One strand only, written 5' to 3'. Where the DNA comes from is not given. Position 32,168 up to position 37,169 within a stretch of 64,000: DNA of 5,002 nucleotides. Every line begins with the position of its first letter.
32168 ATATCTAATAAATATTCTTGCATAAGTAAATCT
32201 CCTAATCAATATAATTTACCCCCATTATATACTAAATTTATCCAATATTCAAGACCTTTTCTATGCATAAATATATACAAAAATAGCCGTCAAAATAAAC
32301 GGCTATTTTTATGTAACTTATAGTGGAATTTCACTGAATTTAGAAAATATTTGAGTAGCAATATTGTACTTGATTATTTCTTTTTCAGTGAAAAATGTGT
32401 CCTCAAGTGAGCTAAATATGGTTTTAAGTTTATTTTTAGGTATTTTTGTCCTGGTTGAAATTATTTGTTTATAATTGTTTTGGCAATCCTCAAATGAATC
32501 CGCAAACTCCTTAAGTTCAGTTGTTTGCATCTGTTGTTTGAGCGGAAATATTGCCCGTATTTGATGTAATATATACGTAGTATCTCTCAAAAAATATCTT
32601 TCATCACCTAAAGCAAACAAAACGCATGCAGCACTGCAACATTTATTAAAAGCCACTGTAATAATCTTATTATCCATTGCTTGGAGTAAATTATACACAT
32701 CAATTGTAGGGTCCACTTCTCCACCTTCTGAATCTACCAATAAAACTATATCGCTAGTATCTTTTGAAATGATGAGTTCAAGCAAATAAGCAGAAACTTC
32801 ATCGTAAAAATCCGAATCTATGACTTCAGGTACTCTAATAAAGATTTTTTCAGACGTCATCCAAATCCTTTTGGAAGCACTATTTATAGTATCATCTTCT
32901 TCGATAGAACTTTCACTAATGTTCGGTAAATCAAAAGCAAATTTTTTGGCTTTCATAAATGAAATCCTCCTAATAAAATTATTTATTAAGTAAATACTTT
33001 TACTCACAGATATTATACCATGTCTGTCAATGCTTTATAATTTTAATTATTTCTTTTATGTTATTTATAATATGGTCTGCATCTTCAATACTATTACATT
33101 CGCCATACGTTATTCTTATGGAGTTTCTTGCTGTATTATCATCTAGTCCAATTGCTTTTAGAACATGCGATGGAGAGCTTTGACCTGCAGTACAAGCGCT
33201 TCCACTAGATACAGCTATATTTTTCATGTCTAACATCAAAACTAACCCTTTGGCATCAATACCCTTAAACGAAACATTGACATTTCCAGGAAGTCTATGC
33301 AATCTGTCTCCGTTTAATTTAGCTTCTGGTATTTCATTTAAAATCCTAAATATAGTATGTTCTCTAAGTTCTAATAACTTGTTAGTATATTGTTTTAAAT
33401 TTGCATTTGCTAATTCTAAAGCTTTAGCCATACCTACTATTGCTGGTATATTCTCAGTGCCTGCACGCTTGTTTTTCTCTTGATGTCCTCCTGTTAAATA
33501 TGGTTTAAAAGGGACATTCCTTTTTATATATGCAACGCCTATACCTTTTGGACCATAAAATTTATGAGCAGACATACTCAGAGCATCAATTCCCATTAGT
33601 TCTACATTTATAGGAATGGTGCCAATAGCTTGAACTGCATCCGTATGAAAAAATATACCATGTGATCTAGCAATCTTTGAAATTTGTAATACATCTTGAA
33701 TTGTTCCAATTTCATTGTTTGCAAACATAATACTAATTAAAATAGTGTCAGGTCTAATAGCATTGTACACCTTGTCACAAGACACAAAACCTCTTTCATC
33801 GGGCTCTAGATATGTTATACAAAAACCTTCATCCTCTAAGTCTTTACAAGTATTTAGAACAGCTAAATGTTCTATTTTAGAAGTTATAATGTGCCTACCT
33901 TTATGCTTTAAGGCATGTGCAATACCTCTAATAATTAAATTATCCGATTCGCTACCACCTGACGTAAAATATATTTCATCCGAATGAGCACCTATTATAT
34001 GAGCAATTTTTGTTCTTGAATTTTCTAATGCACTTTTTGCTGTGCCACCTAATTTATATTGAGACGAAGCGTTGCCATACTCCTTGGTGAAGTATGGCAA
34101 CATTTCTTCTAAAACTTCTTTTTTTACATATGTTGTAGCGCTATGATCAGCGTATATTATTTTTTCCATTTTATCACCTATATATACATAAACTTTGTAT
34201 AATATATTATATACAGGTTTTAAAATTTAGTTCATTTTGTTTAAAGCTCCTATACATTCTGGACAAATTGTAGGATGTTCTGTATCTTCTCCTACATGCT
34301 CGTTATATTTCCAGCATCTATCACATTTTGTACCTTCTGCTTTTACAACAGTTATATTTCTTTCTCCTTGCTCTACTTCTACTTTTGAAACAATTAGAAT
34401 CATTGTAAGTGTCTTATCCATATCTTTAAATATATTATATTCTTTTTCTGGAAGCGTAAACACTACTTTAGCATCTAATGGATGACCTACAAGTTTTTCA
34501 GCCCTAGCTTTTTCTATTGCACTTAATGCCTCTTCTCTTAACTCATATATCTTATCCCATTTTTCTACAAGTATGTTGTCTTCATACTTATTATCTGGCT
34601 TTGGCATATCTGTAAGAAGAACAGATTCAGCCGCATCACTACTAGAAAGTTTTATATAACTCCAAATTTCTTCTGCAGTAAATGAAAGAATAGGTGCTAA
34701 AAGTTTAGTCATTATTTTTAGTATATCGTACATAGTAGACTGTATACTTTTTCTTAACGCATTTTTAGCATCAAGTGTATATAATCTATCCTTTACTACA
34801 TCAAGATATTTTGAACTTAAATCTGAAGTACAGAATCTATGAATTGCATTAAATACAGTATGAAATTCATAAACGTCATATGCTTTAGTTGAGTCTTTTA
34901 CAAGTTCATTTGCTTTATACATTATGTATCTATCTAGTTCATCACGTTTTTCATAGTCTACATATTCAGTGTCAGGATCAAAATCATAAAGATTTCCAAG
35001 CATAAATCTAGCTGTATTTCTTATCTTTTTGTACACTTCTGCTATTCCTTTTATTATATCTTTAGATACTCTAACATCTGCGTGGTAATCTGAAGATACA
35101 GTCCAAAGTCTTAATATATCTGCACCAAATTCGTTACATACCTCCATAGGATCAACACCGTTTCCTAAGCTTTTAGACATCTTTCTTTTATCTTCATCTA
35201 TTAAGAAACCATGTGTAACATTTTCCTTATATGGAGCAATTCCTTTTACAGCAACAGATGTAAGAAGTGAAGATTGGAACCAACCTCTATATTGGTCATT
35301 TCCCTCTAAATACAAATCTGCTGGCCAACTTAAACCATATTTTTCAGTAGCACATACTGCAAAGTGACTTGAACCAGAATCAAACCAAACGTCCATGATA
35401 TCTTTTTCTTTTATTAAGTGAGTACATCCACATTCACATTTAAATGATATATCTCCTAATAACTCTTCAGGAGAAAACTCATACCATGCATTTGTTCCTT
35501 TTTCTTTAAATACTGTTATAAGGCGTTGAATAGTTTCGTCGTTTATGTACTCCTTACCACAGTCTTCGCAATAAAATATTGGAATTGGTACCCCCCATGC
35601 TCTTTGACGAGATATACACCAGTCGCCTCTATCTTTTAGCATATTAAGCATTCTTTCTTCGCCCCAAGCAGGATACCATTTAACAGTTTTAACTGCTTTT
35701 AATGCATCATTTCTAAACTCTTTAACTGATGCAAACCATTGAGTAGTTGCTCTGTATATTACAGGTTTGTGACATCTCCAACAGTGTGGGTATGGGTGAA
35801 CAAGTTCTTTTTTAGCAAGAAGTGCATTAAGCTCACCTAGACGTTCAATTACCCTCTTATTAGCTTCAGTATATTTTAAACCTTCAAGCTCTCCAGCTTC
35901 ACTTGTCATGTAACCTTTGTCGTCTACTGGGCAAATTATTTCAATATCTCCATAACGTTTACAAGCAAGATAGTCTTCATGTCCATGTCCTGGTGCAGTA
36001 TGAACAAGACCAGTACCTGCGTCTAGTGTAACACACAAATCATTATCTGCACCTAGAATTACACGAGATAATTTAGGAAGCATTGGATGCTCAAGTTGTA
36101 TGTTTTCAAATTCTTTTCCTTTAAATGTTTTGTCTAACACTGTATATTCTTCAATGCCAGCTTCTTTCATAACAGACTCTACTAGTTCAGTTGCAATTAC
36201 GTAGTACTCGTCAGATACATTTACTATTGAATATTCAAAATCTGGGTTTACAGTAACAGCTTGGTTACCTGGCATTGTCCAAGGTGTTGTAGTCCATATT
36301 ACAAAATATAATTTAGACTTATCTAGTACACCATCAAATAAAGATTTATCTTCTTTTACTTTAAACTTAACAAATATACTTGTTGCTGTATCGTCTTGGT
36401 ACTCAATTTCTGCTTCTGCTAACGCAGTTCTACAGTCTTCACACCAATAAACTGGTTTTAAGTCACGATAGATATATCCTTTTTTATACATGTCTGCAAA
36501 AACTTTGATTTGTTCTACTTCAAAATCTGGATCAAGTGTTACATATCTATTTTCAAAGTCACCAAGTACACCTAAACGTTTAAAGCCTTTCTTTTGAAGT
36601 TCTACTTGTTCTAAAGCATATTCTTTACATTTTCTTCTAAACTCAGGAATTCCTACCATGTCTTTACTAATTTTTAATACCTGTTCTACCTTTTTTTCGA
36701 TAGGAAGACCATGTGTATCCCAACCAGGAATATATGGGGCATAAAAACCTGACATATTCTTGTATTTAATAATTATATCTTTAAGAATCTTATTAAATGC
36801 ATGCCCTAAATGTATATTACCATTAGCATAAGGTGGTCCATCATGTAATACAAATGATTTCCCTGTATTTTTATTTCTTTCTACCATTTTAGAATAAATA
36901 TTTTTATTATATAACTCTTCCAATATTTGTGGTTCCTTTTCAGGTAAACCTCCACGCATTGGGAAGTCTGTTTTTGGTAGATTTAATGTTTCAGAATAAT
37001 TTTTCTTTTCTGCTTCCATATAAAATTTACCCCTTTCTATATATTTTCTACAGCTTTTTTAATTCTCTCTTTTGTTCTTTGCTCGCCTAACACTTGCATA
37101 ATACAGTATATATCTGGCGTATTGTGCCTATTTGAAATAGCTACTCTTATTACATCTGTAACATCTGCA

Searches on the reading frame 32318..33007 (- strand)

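Call 35: search_protein_families(library=pfam, proteins=[window:32318-33007:-], max_evalue=0.00001)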
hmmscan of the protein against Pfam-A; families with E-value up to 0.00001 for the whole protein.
window:32318-33007:- (229 aa): 1 family
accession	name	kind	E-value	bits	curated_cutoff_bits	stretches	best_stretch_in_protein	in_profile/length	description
PF00574.28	CLP_protease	-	3.7e-20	73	20.2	1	54-222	16-180/182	Clp protease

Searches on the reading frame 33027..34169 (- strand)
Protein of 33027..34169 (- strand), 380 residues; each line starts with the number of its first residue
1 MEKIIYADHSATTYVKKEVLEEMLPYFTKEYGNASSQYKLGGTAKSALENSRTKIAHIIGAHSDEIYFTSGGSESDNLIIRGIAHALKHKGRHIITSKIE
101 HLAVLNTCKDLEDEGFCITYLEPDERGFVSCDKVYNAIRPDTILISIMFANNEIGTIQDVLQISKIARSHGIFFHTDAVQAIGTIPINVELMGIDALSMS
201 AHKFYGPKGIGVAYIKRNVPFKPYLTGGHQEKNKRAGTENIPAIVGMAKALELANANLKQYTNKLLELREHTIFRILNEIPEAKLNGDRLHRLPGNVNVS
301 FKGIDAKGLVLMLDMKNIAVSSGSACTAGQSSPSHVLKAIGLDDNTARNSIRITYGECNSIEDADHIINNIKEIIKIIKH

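Call 35: search_protein_families(library=pfam, proteins=[window:33027-34169:-], max_evalue=0.00001)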
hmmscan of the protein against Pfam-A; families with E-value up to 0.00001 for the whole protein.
window:33027-34169:- (380 aa): 1 family
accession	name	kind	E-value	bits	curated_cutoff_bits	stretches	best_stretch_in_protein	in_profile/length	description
PF00266.25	Aminotran_5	-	1.7e-85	287.7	21.5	1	5-353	1-361/371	Aminotransferase class-V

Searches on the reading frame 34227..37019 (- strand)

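Call 35: search_protein_families(library=pfam, proteins=[window:34227-37019:-], max_evalue=0.00001)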
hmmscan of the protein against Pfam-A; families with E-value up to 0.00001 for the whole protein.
window:34227-37019:- (930 aa): 4 families
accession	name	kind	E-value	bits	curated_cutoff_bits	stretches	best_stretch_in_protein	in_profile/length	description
PF00133.28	tRNA-synt_1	-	1.3e-139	466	22.7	1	32-652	2-414/414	tRNA synthetases class I (I, L, M and V)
PF08264.19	Anticodon_1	-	3.6e-34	118.2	25.1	1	696-853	1-147/148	Anticodon-binding domain of tRNA ligase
PF09334.17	tRNA-synt_1g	-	2.2e-25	89.7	20.1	1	63-206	8-136/391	tRNA synthetases class I (M)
PF01406.26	tRNA-synt_1e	-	2.7e-06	27.4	27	0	581-657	222-297/301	tRNA synthetases class I (C) catalytic domain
